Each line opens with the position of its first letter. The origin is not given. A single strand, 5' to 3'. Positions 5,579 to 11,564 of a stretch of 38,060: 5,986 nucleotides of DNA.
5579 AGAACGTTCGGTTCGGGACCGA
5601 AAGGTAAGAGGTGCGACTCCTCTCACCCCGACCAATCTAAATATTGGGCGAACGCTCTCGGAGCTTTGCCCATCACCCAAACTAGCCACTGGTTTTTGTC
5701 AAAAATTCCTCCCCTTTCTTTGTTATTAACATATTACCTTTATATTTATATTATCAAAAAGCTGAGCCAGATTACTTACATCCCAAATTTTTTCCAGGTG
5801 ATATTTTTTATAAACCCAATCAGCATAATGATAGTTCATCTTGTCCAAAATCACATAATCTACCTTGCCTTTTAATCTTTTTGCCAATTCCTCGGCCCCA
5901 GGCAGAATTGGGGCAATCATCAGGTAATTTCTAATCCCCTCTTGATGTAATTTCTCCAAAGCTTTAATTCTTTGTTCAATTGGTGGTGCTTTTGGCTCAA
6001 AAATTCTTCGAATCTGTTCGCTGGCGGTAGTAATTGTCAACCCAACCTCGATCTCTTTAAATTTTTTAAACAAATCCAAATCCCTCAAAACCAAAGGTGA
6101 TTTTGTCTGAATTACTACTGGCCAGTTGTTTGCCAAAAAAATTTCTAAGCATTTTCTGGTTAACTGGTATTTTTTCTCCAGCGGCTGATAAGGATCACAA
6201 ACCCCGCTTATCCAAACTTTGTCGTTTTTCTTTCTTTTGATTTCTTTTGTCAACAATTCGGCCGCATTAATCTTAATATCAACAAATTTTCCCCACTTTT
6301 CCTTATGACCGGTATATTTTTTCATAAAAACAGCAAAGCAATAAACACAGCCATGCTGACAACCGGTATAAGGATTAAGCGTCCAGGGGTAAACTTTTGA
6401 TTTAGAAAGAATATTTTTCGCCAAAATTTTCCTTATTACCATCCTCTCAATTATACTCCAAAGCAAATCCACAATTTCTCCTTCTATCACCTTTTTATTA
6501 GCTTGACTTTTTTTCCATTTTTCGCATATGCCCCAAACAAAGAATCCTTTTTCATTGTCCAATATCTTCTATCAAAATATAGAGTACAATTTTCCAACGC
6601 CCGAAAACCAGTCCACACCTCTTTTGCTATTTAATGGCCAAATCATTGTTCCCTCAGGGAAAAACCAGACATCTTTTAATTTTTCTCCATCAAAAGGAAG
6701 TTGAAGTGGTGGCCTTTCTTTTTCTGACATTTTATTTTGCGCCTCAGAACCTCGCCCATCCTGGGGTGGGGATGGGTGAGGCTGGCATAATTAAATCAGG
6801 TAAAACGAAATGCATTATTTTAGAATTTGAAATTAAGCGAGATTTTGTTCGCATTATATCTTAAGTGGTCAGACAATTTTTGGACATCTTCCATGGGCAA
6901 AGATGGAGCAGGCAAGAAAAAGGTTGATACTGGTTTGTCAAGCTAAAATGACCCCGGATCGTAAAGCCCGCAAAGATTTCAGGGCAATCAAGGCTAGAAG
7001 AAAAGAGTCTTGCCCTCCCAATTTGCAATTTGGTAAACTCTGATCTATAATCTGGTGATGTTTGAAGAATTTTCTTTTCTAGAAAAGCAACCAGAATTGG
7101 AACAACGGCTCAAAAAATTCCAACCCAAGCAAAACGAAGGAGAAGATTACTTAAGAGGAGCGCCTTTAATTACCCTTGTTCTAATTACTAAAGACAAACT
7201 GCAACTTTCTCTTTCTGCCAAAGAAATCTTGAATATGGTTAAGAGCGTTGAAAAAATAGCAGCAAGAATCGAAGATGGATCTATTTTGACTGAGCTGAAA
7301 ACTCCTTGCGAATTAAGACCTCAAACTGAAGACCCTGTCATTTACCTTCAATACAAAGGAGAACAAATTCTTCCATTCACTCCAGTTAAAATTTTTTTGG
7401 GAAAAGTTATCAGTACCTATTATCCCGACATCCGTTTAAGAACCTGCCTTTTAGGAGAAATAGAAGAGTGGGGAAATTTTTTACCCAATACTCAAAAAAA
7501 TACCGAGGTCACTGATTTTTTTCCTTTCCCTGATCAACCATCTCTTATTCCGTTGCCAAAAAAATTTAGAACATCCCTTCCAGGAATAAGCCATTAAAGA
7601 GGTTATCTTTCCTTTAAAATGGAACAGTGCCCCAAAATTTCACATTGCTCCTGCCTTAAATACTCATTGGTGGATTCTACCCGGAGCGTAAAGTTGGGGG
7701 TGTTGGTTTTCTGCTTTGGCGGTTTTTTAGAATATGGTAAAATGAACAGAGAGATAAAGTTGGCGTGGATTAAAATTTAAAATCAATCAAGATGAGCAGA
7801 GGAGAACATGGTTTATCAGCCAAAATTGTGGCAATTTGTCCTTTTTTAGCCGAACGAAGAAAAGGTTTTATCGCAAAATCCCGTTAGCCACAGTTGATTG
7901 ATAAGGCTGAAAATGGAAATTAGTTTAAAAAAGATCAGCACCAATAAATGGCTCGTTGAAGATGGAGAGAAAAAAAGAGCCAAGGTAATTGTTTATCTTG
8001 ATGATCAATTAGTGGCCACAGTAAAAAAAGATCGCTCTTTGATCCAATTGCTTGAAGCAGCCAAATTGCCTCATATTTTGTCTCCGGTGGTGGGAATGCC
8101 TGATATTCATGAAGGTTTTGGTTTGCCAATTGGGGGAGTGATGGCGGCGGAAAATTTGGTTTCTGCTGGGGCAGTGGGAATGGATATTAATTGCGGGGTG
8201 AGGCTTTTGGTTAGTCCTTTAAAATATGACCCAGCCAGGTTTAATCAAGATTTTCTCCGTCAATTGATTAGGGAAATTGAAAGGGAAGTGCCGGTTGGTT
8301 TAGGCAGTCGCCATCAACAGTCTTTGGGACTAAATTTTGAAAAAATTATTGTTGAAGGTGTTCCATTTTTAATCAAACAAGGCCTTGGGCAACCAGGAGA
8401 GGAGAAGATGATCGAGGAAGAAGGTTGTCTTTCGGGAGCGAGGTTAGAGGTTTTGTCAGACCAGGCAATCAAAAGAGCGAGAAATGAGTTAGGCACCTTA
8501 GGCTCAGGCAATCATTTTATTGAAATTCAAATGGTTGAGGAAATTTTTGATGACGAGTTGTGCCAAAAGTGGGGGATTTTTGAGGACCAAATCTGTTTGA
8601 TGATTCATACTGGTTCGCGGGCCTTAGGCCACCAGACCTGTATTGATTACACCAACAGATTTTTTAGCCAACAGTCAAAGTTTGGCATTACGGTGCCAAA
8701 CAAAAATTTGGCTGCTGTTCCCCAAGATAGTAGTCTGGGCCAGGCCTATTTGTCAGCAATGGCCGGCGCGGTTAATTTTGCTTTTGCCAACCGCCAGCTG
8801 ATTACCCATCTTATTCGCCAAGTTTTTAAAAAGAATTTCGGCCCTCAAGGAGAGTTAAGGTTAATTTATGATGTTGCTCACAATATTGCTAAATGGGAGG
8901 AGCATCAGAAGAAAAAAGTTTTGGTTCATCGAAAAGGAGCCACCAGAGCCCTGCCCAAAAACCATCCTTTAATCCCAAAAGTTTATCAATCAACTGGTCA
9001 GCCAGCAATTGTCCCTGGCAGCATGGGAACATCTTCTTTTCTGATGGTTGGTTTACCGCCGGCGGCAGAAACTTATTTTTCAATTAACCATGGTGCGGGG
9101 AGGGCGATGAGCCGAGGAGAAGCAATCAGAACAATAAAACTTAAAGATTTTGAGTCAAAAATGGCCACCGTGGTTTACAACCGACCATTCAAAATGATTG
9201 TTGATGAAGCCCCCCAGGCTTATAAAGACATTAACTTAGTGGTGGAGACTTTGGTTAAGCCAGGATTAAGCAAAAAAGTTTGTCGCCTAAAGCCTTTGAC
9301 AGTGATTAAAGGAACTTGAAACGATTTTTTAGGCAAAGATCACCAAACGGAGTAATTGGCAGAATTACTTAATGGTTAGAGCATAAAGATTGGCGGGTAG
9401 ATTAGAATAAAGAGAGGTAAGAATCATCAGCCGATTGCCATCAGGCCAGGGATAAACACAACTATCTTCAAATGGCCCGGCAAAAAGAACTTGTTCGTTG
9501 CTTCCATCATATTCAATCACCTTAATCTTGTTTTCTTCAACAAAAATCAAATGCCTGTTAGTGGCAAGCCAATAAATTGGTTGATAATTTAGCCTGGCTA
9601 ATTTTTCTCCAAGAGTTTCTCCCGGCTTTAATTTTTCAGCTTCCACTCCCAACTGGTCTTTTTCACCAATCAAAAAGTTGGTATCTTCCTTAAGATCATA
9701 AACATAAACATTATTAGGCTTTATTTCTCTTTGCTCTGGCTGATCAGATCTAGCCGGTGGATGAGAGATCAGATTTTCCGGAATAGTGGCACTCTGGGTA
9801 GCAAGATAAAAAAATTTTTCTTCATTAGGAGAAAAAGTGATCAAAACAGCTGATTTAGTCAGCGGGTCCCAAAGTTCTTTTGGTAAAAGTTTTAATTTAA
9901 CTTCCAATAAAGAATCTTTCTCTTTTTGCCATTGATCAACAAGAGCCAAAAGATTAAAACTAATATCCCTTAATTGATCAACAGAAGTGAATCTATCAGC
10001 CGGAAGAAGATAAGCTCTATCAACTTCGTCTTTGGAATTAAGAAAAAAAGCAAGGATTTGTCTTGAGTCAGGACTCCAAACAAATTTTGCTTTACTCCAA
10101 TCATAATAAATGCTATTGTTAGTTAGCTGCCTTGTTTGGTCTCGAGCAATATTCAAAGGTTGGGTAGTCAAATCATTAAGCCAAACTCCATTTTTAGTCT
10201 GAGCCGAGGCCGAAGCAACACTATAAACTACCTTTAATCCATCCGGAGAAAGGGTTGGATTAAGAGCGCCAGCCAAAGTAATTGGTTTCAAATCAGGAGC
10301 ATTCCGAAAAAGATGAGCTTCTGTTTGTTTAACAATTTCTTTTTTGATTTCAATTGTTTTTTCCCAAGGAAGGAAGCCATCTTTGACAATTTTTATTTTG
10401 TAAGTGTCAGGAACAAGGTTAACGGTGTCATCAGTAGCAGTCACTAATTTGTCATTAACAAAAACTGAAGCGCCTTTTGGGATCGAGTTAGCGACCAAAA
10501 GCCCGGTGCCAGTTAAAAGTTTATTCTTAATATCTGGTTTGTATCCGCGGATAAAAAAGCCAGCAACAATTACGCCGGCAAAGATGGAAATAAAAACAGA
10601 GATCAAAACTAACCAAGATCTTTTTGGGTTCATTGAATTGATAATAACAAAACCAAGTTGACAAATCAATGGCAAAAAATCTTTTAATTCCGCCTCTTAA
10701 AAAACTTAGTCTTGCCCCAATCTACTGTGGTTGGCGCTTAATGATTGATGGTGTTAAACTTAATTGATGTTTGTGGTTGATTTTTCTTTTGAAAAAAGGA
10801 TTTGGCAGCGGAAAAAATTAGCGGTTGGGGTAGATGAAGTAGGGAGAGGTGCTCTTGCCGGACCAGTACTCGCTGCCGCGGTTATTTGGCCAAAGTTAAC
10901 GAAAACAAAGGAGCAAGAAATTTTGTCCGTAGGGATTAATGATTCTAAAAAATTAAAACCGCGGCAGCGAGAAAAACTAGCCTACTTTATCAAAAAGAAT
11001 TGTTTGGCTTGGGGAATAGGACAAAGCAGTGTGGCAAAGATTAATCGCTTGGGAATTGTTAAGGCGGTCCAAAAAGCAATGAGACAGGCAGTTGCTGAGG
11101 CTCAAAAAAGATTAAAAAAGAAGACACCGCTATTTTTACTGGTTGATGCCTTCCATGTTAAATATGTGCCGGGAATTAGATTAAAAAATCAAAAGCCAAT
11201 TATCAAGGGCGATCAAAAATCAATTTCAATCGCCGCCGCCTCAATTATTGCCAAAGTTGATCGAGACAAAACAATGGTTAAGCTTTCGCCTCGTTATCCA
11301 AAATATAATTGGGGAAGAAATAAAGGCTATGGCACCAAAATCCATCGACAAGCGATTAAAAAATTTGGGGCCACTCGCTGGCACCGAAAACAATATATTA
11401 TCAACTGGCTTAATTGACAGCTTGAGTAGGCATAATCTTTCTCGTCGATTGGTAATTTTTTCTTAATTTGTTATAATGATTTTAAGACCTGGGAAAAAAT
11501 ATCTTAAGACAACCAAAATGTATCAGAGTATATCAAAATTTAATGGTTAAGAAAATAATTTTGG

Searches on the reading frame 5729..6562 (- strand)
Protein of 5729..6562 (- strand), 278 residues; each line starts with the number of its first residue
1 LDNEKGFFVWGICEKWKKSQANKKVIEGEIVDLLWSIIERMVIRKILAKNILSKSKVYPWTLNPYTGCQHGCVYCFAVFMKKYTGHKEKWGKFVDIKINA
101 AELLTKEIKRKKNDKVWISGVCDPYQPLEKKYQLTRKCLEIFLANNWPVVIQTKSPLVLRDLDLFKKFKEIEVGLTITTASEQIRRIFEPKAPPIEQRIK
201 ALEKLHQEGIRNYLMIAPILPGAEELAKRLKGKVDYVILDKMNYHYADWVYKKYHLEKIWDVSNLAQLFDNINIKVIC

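Call 62: search_protein_families(library=pfam, proteins=[window:5729-6562:-], max_evalue=0.0001)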
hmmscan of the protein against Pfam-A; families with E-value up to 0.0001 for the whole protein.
window:5729-6562:- (278 aa): 1 family
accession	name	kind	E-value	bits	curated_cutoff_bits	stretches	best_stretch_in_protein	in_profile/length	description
PF04055.27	Radical_SAM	-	4.2e-17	63.2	29.5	1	63-222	2-153/166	Radical SAM superfamily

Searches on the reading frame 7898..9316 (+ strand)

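Call 62: search_protein_families(library=pfam, proteins=[window:7898-9316:+], max_evalue=0.0001)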
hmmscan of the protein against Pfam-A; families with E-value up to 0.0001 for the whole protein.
window:7898-9316:+ (473 aa): 1 family
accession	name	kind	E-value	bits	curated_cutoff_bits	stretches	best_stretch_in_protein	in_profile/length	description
PF01139.22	RtcB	-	3.9e-144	481.5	27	1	50-472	1-426/426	tRNA-splicing ligase RtcB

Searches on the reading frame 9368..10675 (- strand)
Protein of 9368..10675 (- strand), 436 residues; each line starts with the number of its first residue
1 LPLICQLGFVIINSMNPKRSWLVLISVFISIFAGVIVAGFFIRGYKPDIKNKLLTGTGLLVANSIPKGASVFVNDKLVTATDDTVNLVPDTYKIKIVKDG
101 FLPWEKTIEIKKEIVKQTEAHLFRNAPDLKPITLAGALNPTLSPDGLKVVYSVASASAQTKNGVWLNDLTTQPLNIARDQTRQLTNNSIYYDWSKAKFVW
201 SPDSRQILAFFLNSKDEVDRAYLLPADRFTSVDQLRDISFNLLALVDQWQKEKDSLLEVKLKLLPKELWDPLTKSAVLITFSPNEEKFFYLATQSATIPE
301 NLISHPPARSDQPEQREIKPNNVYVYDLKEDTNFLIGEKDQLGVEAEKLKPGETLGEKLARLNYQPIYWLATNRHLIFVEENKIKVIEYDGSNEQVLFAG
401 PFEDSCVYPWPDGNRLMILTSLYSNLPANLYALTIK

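Call 62: search_protein_families(library=pfam, proteins=[window:9368-10675:-], max_evalue=0.0001)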
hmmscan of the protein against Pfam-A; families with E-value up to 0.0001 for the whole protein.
window:9368-10675:- (436 aa): 1 family
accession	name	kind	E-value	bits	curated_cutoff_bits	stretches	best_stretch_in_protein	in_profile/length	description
PF08308.17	PEGA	-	2.6e-08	34.1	20.8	1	58-117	2-62/71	PEGA domain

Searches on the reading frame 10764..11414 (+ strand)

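Call 62: search_protein_families(library=pfam, proteins=[window:10764-11414:+], max_evalue=0.0001)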
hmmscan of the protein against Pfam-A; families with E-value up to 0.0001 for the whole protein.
window:10764-11414:+ (217 aa): 1 family
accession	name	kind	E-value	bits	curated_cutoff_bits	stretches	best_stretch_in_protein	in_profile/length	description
PF01351.25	RNase_HII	-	2.2e-38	132.6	25.8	1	21-211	1-192/199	Ribonuclease HII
